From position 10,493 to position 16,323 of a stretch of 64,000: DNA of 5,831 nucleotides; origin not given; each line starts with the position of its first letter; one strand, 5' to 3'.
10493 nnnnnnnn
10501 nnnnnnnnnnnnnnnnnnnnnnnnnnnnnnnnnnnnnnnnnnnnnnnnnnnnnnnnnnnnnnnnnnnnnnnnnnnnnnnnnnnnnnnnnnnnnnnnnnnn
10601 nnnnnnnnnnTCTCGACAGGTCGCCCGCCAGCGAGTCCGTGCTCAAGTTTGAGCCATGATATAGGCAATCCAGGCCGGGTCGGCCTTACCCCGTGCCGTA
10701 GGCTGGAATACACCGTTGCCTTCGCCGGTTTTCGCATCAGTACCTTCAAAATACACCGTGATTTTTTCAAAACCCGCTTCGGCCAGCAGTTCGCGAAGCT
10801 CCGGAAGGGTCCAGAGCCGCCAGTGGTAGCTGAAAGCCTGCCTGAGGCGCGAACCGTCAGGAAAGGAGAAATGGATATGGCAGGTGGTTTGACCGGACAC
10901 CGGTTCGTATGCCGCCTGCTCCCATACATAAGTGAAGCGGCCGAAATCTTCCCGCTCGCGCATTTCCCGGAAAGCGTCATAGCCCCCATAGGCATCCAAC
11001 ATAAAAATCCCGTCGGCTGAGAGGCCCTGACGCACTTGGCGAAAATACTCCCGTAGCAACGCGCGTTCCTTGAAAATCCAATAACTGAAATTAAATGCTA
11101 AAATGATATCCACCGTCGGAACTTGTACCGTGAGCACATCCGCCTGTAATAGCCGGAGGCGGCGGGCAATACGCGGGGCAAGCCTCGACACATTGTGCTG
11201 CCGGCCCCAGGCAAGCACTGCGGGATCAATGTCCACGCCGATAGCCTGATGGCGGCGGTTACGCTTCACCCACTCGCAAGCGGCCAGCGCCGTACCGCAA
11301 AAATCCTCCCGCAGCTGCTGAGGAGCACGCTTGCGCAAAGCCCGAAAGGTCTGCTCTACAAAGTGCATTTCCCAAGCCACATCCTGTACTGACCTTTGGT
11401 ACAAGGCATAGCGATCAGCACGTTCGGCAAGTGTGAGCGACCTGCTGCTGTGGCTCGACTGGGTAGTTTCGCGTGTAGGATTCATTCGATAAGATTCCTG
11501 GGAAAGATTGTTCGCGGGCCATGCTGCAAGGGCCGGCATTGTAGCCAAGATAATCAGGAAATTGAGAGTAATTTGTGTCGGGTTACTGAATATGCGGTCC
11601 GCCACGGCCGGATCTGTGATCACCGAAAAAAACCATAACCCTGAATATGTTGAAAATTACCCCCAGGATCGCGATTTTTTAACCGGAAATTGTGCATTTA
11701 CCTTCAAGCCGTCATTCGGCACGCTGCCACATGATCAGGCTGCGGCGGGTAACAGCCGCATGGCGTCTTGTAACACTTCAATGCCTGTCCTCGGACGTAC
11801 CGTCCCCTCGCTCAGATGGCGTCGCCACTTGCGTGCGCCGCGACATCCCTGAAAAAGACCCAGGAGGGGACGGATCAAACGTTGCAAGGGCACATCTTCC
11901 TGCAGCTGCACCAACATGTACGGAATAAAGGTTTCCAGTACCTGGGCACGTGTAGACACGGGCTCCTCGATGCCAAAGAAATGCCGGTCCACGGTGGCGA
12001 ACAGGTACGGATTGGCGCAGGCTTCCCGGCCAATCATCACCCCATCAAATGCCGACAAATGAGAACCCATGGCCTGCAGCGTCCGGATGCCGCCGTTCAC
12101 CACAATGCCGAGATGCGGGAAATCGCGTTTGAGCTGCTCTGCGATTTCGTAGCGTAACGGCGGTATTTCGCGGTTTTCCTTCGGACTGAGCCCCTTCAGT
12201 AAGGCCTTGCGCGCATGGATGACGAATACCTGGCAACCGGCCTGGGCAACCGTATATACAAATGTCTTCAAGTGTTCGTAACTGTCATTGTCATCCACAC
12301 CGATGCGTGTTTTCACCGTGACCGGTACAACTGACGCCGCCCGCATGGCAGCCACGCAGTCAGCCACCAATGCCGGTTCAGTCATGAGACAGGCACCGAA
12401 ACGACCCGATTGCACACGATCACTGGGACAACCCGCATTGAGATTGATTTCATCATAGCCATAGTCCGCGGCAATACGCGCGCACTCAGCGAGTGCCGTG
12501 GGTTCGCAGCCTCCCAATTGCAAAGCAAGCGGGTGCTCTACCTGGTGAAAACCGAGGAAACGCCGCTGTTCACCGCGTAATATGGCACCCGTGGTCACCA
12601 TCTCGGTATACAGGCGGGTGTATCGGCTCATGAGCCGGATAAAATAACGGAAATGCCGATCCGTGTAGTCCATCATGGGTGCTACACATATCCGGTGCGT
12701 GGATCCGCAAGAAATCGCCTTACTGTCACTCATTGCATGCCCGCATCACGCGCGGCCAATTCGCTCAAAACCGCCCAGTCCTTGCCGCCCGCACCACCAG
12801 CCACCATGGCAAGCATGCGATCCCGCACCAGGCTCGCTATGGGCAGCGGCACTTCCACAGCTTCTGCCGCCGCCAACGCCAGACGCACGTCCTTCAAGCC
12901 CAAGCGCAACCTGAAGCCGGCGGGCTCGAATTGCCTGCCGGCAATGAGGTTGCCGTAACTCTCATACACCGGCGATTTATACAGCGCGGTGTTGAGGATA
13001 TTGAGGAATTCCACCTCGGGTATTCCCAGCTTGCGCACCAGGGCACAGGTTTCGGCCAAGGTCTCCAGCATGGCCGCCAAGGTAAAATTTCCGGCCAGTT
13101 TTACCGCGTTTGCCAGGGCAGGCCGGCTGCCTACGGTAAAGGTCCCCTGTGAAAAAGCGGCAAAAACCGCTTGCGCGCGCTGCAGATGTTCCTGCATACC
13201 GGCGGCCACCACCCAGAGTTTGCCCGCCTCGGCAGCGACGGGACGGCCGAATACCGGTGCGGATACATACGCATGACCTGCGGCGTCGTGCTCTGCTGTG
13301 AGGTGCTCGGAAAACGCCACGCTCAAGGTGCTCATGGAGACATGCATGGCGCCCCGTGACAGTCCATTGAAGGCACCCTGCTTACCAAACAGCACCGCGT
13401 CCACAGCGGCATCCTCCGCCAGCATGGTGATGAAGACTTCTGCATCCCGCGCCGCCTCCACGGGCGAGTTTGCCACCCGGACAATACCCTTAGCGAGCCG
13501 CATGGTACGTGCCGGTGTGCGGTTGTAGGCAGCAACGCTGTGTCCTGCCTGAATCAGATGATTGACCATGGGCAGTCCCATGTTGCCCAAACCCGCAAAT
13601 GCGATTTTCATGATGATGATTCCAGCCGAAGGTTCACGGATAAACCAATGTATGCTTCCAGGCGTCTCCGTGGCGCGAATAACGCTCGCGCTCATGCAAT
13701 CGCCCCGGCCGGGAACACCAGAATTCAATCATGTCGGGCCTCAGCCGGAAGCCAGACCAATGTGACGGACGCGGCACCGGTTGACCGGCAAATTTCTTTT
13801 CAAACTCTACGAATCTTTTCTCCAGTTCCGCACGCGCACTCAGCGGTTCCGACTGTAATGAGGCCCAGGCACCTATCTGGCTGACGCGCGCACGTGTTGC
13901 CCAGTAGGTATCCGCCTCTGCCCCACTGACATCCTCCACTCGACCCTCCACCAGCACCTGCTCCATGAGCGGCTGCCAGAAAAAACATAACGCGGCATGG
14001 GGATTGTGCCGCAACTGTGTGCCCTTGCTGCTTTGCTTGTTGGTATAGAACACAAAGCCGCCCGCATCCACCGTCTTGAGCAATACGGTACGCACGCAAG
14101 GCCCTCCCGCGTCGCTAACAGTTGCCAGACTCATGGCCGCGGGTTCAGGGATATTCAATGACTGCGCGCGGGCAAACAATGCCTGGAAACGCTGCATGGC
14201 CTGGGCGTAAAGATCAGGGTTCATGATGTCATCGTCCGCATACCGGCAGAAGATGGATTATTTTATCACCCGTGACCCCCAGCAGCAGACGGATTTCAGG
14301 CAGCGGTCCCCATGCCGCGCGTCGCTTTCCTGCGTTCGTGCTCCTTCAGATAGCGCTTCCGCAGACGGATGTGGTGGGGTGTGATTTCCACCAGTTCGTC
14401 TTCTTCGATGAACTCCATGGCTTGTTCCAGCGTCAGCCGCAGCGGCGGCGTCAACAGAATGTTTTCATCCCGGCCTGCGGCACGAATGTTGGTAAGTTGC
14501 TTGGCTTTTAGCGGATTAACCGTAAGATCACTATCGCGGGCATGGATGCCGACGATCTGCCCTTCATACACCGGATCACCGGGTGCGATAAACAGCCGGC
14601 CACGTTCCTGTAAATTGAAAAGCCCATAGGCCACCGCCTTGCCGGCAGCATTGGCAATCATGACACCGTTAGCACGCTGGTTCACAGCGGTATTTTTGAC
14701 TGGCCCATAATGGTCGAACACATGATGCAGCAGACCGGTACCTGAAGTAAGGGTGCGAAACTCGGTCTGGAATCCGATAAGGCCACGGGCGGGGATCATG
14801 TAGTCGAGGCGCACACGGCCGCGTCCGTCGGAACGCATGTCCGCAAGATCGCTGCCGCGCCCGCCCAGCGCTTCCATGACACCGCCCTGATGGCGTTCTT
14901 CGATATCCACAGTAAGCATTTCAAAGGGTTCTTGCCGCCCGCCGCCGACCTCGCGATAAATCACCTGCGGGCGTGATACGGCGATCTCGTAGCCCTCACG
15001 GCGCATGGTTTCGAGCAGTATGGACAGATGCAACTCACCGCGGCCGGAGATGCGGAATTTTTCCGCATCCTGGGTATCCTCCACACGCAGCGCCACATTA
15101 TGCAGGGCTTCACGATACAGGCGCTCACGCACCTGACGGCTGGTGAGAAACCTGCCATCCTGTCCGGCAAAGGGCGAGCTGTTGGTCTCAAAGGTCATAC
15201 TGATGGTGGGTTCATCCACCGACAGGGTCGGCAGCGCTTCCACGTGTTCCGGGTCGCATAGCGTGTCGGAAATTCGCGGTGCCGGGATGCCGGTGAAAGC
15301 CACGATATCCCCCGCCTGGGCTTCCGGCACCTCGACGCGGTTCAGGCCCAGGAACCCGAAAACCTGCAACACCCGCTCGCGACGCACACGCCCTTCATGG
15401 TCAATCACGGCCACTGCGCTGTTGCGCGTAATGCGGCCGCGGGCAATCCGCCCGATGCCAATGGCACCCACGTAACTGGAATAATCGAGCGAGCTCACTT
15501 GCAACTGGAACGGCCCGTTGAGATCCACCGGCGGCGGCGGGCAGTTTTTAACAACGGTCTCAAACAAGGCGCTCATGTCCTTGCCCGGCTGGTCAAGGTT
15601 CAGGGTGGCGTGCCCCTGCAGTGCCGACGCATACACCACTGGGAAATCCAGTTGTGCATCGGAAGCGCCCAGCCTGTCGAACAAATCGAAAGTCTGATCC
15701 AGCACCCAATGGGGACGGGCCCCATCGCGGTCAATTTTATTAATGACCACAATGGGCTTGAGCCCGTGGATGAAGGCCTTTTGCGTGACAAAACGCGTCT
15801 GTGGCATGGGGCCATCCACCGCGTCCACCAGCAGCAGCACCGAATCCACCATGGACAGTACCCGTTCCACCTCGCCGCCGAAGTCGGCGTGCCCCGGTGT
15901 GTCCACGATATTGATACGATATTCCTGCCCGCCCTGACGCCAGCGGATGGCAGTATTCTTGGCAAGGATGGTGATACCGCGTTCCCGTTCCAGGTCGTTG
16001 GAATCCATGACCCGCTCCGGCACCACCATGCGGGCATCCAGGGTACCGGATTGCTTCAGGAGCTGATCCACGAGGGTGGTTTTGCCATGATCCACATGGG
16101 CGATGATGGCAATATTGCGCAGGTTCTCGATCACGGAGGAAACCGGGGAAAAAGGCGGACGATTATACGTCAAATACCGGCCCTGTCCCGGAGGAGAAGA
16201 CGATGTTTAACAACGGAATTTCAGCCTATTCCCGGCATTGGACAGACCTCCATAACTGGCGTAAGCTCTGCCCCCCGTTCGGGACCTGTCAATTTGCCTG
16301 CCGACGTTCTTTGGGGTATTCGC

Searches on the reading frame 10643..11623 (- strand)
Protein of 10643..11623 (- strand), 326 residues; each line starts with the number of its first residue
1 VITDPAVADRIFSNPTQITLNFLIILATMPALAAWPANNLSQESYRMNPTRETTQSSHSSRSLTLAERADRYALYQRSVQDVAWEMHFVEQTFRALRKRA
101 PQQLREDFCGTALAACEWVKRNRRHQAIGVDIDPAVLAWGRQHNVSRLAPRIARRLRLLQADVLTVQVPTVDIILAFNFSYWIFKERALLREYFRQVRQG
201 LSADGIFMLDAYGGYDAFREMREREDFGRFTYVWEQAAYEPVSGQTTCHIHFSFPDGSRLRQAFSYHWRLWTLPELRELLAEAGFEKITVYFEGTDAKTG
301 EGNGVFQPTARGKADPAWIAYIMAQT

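Call 75: search_protein_families(library=pfam, proteins=[window:10643-11623:-], max_evalue=0.00001)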
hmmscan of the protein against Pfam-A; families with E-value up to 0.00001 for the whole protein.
window:10643-11623:- (326 aa): 3 families
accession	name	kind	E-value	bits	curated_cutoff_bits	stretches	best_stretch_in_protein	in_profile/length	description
PF08242.18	Methyltransf_12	-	2.6e-06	28.5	30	1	109-207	5-98/98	Methyltransferase domain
PF08241.18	Methyltransf_11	-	3.2e-06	28.1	21.2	1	109-200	5-90/95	Methyltransferase domain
PF13649.12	Methyltransf_25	-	3.8e-06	27.9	27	0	109-200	6-96/97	Methyltransferase domain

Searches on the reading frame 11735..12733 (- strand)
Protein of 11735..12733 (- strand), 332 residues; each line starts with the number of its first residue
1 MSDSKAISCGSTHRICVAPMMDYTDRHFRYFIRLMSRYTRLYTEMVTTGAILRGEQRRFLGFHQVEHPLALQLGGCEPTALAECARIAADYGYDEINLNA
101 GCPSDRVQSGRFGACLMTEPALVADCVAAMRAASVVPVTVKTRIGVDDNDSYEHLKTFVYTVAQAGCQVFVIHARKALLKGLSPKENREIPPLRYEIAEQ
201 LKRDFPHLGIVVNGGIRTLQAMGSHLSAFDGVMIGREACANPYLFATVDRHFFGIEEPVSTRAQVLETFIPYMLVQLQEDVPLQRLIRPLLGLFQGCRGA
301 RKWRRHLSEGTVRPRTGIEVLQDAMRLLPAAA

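Call 75: search_protein_families(library=pfam, proteins=[window:11735-12733:-], max_evalue=0.00001)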
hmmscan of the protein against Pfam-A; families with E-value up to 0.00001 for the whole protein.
window:11735-12733:- (332 aa): 1 family
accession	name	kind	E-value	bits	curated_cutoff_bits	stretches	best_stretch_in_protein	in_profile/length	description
PF01207.24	Dus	-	1.2e-85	287.9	20.4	1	17-325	2-307/311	Dihydrouridine synthase (Dus)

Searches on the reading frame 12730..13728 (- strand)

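Call 75: search_protein_families(library=pfam, proteins=[window:12730-13728:-], max_evalue=0.00001)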
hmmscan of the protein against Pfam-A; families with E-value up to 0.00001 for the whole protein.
window:12730-13728:- (332 aa): 3 families
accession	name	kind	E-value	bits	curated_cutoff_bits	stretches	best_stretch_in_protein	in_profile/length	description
PF03446.21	NAD_binding_2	-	1.4e-36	126.4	21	1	41-197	1-157/161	NAD binding domain of 6-phosphogluconate dehydrogenase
PF14833.11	NAD_binding_11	-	3.5e-17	63.2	30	1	206-318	3-115/122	NAD-binding of NADP-dependent 3-hydroxyisobutyrate dehydrogenase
PF03807.23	F420_oxidored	-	1.3e-06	29.3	21.6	1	41-101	1-65/94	NADP oxidoreductase coenzyme F420-dependent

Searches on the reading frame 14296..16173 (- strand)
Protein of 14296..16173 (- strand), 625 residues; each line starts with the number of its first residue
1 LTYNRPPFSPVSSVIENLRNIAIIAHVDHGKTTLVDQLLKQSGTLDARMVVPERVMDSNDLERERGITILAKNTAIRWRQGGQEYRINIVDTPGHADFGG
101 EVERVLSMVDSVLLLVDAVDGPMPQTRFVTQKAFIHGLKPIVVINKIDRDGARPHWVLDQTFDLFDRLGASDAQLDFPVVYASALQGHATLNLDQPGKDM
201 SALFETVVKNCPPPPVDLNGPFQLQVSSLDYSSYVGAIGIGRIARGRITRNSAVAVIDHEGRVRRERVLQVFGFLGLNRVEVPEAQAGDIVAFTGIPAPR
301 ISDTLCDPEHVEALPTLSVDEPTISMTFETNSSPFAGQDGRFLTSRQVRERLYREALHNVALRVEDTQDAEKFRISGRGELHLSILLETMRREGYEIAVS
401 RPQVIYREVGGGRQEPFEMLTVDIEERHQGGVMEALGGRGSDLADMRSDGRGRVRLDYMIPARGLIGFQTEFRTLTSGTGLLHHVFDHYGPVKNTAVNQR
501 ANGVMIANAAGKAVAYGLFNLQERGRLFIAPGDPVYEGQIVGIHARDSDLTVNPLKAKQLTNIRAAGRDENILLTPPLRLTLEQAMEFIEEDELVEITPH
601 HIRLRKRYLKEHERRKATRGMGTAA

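Call 75: search_protein_families(library=pfam, proteins=[window:14296-16173:-], max_evalue=0.00001)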
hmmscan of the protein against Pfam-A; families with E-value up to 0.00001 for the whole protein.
window:14296-16173:- (625 aa): 5 families
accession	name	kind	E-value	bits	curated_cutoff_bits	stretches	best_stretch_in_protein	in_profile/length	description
PF00009.33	GTP_EFTU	-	3.2e-53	180.6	26.5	1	17-212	2-187/188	Elongation factor Tu GTP binding domain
PF21018.2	BipA_C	-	1.4e-46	157.2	23.8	1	502-610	1-109/110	TypA/BipA C-terminal domain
PF00679.30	EFG_C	-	2.6e-20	72.7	27.9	1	414-499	3-88/89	Elongation factor G C-terminus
PF03144.31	GTP_EFTU_D2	-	3.1e-07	31.2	30.3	1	236-306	1-73/73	Elongation factor Tu domain 2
PF22042.2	EF-G_D2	-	5.7e-07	30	27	1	230-307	12-83/84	Elongation factor G domain 2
